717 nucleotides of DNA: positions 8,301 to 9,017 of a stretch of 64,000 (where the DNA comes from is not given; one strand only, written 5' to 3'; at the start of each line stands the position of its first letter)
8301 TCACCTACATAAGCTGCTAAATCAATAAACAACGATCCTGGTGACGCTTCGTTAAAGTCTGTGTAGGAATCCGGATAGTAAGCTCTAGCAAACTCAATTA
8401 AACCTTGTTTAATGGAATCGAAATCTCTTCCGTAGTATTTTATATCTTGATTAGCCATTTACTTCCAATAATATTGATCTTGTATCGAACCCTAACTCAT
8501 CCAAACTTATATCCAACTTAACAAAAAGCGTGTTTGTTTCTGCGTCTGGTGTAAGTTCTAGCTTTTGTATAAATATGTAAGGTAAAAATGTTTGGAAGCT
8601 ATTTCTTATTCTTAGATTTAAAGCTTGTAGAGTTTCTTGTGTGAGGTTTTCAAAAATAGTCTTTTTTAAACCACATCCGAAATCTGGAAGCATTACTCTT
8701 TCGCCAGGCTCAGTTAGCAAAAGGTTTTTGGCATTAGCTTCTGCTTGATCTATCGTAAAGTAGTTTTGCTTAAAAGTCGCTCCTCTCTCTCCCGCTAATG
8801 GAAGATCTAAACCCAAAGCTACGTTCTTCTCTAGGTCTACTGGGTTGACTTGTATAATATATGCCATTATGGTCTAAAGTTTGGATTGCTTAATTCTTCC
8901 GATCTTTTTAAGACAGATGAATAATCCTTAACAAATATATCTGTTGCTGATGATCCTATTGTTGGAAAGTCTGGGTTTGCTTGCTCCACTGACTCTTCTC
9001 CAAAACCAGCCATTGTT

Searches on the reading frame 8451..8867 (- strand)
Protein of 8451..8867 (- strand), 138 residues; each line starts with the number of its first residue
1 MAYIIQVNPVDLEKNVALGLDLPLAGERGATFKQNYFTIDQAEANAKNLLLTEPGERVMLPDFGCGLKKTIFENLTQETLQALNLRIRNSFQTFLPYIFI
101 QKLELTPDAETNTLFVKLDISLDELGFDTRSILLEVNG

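Call 23: search_protein_families(library=phrogs, proteins=[window:8451-8867:-], max_evalue=0.01)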
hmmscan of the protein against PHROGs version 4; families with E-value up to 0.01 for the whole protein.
window:8451-8867:- (138 aa): 4 families
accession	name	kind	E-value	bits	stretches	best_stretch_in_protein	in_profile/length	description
phrog_261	-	tail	5.6e-16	60.2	1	47-117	52-122/312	baseplate wedge subunit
phrog_43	-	tail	8e-07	29.8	1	39-121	19-100/126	baseplate wedge subunit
phrog_37990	-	tail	2.5e-06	28.3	1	60-122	1-63/80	baseplate wedge subunit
phrog_5026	-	tail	0.0037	18.1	1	36-82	23-67/110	baseplate protein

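Call 24: search_protein_families(library=pfam, proteins=[window:8451-8867:-], max_evalue=0.01)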
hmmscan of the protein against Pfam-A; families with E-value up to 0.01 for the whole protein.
window:8451-8867:- (138 aa): 1 family
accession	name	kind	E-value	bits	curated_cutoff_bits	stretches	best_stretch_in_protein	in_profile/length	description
PF04965.19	GPW_gp25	-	7.7e-12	45.3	27.2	1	47-122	12-91/96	Baseplate wedge protein gp25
